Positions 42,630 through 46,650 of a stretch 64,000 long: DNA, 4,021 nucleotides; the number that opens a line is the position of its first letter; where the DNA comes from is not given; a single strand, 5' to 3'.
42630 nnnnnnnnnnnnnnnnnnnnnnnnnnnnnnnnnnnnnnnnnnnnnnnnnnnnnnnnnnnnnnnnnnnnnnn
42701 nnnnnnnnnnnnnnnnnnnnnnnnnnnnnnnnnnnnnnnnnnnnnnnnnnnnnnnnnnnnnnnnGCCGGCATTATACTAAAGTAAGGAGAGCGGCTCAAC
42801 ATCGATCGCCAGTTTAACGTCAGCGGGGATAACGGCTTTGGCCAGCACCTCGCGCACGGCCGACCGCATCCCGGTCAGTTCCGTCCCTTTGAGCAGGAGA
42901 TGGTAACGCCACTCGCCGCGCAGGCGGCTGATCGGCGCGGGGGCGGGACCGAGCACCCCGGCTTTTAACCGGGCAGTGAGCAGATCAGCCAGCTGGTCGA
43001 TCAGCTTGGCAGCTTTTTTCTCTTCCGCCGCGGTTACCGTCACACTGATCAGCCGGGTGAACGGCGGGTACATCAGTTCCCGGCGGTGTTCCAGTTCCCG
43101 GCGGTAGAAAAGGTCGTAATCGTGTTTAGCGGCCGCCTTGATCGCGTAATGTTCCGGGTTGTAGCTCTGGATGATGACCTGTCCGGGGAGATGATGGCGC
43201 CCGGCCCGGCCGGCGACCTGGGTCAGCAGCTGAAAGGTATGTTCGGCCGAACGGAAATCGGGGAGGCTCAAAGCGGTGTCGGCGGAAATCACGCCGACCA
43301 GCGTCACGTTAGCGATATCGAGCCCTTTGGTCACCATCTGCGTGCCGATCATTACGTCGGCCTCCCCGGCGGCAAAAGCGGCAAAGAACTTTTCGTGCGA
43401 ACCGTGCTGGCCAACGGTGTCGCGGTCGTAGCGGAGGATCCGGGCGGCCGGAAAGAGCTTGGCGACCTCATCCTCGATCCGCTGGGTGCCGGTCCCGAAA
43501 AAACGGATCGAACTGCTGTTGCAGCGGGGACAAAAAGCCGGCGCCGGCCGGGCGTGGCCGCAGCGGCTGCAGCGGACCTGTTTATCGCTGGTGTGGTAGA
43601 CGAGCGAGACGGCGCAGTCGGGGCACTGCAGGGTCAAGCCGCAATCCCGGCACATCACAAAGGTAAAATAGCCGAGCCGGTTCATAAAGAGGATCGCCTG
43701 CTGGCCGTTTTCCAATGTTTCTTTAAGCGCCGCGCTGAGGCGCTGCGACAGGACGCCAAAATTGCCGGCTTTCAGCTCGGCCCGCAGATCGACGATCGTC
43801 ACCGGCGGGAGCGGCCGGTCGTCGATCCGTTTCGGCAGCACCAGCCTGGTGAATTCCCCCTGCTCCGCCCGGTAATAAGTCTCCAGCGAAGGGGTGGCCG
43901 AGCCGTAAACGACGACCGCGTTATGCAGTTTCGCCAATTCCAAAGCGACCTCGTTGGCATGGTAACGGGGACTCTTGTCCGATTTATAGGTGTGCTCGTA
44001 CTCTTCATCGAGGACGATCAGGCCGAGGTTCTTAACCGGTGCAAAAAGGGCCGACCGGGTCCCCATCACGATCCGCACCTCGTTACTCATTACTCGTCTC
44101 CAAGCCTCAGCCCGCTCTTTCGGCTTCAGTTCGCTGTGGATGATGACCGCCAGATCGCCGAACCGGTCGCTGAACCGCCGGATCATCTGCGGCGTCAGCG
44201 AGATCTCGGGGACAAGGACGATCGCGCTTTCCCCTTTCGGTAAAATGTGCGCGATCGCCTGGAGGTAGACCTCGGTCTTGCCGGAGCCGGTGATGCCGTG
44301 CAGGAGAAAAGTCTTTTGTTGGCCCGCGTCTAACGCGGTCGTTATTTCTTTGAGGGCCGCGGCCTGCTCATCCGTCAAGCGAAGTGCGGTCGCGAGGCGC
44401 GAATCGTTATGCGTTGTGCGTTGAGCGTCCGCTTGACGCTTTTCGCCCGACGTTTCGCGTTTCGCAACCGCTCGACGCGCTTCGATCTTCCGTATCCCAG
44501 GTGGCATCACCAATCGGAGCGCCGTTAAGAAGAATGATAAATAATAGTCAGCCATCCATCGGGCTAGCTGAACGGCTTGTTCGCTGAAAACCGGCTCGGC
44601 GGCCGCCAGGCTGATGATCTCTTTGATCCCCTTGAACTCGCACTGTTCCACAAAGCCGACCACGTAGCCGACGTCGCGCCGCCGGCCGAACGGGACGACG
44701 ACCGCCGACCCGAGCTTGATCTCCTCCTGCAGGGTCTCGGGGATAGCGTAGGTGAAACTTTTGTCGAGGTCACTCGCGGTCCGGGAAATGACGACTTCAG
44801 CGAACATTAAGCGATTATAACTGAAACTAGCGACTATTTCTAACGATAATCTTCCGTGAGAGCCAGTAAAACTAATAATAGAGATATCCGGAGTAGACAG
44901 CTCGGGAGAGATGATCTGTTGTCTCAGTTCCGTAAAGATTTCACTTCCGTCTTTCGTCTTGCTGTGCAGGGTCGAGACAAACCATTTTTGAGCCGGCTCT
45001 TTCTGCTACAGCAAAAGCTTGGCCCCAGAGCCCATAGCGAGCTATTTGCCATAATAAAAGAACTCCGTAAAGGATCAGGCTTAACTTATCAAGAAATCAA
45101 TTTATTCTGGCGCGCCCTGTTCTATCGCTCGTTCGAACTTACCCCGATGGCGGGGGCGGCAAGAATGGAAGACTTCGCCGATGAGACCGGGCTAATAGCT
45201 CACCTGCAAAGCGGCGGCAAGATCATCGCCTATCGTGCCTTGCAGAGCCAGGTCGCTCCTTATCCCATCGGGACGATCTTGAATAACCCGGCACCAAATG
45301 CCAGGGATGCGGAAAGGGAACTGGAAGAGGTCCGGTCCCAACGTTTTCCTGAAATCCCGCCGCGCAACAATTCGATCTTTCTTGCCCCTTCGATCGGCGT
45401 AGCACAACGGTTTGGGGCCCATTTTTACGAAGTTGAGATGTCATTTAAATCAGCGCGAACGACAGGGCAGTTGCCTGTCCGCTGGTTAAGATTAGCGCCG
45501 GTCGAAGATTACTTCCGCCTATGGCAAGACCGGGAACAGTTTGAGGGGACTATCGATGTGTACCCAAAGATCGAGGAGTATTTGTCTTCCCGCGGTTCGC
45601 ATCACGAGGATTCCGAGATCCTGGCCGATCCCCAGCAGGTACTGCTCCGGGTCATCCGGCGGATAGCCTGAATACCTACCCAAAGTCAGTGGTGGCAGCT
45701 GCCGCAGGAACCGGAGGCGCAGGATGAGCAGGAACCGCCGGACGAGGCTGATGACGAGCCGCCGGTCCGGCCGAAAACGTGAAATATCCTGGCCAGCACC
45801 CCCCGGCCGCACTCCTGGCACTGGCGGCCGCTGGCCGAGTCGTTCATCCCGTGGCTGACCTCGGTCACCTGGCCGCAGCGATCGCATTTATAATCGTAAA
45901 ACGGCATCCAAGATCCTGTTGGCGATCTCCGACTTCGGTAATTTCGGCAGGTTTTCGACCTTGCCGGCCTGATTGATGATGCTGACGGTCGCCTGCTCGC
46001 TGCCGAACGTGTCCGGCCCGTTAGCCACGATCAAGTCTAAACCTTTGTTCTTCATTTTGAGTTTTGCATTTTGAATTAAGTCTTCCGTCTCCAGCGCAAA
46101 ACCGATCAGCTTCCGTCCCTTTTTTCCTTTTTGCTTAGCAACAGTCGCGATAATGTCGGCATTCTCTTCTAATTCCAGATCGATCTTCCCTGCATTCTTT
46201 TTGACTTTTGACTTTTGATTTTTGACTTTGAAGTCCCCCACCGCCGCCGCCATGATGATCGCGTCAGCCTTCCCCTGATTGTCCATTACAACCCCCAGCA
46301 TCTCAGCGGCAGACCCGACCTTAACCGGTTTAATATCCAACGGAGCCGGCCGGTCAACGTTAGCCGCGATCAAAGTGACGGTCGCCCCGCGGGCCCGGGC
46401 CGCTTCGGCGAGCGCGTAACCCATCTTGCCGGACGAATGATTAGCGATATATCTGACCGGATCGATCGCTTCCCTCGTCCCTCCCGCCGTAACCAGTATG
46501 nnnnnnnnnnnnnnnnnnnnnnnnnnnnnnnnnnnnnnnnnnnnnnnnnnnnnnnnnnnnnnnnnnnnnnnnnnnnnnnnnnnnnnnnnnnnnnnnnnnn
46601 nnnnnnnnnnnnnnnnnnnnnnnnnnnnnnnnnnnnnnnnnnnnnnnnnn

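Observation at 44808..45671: Low-GC 271-aa orphan gene with an AT-rich promoter region, divergent from priA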

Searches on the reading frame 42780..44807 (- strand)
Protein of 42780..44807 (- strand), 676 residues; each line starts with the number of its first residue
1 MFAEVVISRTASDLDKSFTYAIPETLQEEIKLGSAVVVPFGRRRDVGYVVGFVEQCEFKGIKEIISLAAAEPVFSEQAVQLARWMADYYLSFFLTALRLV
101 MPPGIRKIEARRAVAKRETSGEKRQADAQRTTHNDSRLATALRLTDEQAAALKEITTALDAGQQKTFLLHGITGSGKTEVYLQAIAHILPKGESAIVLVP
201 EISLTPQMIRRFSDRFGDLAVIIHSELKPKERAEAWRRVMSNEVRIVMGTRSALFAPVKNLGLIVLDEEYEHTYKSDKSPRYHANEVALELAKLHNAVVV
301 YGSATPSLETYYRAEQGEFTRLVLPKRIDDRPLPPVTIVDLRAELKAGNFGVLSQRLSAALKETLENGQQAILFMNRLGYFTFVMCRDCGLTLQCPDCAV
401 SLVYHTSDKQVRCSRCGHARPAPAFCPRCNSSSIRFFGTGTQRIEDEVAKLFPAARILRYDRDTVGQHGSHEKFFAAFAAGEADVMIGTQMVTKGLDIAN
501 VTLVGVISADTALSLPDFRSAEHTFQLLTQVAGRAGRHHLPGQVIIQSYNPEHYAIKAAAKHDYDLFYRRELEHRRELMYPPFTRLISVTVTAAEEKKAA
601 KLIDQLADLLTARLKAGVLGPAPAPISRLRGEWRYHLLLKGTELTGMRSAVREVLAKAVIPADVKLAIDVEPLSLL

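Call 6: search_protein_families(library=pfam, proteins=[window:42780-44807:-], max_evalue=1)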
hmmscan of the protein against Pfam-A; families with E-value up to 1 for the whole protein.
window:42780-44807:- (676 aa): 30 families (the best 25 are shown)
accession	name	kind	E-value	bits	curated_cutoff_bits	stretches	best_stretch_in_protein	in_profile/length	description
PF17764.6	PriA_3primeBD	-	3.2e-24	85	22.7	1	5-102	2-96/96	3'DNA-binding domain (3'BD)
PF18074.6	PriA_C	-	7.5e-20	72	26.9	1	582-672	1-95/95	Primosomal protein N C-terminal domain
PF00270.35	DEAD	-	1.3e-19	70.9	26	1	147-310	3-163/167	DEAD/DEAH box helicase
PF04851.21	ResIII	-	4.7e-16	59.6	22.5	1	143-307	3-163/164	Type III restriction enzyme, res subunit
PF00271.37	Helicase_C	-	6.3e-10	39.7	23.5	2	469-538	52-109/110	Helicase conserved C-terminal domain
PF18319.7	Zn_ribbon_PriA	-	2.2e-07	31.1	26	1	395-421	1-27/27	PriA DNA helicase Cys-rich region (CRR) domain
PF07191.17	Zn_ribbon_6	-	0.0019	18.6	25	1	394-431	2-37/67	Double zinc ribbon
PF22590.2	Cas3-like_C_2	-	0.0025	18.5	27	1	469-539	62-105/106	CRISPR-associated nuclease/helicase Cas3, C-terminal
PF05970.20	PIF1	-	0.0037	17.3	25.9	1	144-196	2-54/223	PIF1-like helicase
PF13191.12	AAA_16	-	0.011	16.7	32.6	1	147-244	7-102/167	AAA ATPase domain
PF07813.17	LTXXQ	-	0.012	16.7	24.3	1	133-165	4-36/100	LTXXQ motif family protein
PF25199.1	nSTAND_NTPase5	-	0.033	14.4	34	1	150-212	27-90/145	Novel STAND NTPase 5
PF12760.12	Zn_ribbon_IS1595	-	0.037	14.4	25.4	1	394-418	20-45/46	Transposase zinc-ribbon domain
PF13245.12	AAA_19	-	0.041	14.5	25.1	1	161-235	8-80/134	AAA domain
PF22191.2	IBR_1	-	0.065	13.6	27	1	393-430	4-36/47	IBR domain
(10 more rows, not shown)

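Call 54: find_related_loci(query=window:42780-44807:-, collection=genome_contigs, flank=7000)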
Query window:42780-44807:- (676 aa) in genome_contigs; peptide patterns used: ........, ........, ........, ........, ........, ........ (x = any residue, [..] = any of these).
182 stretches matched a pattern; 150 encode a relative of the query (tblastn E <= 1e-3); the best 80 are kept; 80 distinct loci.
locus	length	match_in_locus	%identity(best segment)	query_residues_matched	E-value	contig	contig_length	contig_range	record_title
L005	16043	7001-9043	65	1-676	0e+0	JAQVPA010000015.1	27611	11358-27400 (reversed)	MAG: Candidatus Margulisiibacteriota bacterium isolate STF1_193 NODE_3827_length_27611_cov_3.786458_Sandtown_F1, whole g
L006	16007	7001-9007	61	1-676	0e+0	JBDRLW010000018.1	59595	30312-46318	MAG: bacterium isolate MEGAHIT-group-1.8 k141_9126724, whole genome shotgun sequence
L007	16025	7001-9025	59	1-676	0e+0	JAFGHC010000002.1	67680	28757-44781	MAG: Candidatus Saganbacteria bacterium isolate Zod_Metabat.143 k87_253787, whole genome shotgun sequence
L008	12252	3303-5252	58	1-675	0e+0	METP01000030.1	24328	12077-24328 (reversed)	MAG: candidate division WOR-1 bacterium RIFCSPLOWO2_02_FULL_46_20 rifcsplowo2_02_scaffold_2215, whole genome shotgun seq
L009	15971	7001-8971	57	1-676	0e+0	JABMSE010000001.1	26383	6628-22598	MAG: Candidatus Saganbacteria bacterium isolate bin.592 k141_60117, whole genome shotgun sequence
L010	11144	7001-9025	54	1-676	0e+0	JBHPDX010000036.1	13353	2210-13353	Candidatus Margulisiibacteriota bacterium isolate SAG AM-311-D05 NODE_36_length_13353_cov_28.978343, whole genome shotgu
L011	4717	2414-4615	41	2-676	0e+0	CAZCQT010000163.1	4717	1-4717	MAG TPA_asm: uncultured Moorellales bacterium isolate binchicken_co173_65 genome assembly, contig: NODE_59157_length_471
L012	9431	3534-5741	41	2-676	1e-177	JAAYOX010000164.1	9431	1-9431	MAG: Clostridia bacterium isolate AS22ysBPME_114 76293_AS22, whole genome shotgun sequence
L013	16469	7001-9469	50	16-671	2e-175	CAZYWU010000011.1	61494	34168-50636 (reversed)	MAG TPA_asm: uncultured Anaerolineales bacterium isolate binchicken_co27_473 genome assembly, contig: NODE_803_length_61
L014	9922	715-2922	40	2-676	4e-170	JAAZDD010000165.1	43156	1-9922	MAG: Clostridia bacterium isolate AS09scLD_108 253699_AS09, whole genome shotgun sequence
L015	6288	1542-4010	48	14-676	5e-171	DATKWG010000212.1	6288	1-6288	MAG TPA_asm: Anaerolineae bacterium isolate SMAG_U14156 k141_1238778, whole genome shotgun sequence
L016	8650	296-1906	51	143-640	2e-169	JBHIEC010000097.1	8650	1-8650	MAG: Anaerolineae bacterium isolate b3.sp2_bin.41 NODE_2895_length_8650_cov_7.777545, whole genome shotgun sequence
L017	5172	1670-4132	48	14-676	3e-171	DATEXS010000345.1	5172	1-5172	MAG TPA_asm: Anaerolineae bacterium isolate SMAG_U8425 k141_1280027, whole genome shotgun sequence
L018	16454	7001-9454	47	14-676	2e-165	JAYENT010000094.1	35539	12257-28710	MAG: Chloroflexota bacterium isolate MAG048 MAG048_94, whole genome shotgun sequence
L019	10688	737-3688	48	3-676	1e-165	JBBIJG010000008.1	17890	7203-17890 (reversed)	MAG: Caldilineae bacterium isolate BR1F70218_bin_157 NODE_782_length_17890_cov_3.367143, whole genome shotgun sequence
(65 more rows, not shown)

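Call 60: search_protein_families(library=pfam, proteins=[L005:5989-6912:-, L007:5715-6953:+, L006:6714-6965:-], max_evalue=0.01)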
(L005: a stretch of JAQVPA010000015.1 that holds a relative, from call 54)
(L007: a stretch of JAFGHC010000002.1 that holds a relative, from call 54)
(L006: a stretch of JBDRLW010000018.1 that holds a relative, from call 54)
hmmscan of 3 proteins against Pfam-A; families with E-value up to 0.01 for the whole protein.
L005:5989-6912:- (308 aa): 0 families

L007:5715-6953:+ (413 aa): 1 family
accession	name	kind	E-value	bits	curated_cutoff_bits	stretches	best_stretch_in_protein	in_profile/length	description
PF04326.19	SLFN_AlbA_2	-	3.1e-12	47.5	25.3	1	12-149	1-118/118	Schlafen, AlbA_2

L006:6714-6965:- (84 aa): 2 families
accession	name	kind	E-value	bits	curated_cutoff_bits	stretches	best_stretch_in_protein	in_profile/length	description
PF04193.19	PQ-loop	-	4.9e-13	49.1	22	1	6-59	4-57/61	PQ loop repeat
PF03083.21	MtN3_slv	-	1.8e-07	31.5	23.7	1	5-76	7-75/87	Sugar efflux transporter for intercellular exchange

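Call 93: search_protein_families(library=padloc, proteins=[L005:5989-6912:-, L007:5715-6953:+], max_evalue=0.01)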
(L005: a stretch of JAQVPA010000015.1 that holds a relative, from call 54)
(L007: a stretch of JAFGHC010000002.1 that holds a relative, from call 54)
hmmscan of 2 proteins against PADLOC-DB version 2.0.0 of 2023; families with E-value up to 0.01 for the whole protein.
L005:5989-6912:- (308 aa): 0 families

L007:5715-6953:+ (413 aa): 1 family
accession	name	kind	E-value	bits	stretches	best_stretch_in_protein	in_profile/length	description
PDLC05032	PDC-S50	-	1.7e-06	25.4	1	2-150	8-152/387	-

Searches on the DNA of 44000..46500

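Call 89: search_rna_families(source=window, start=44000, end=46500, threshold=evalue, max_evalue=1)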
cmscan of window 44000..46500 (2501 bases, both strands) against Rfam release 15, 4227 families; matches with E-value up to 1: 1.
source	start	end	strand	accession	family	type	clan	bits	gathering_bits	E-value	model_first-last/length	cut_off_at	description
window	44384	44473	+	RF03816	MIR6297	Gene; miRNA;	-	25.9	114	0.073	1-107/107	no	MIR6297 microRNA precursor family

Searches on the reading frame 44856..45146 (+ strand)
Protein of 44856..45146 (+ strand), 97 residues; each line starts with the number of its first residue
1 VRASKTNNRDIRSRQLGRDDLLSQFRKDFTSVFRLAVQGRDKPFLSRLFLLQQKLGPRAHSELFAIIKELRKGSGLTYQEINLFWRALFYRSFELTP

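Call 60: search_protein_families(library=pfam, proteins=[window:44856-45146:+], max_evalue=0.01)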
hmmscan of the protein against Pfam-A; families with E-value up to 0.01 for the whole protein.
window:44856-45146:+ (97 aa): 0 families
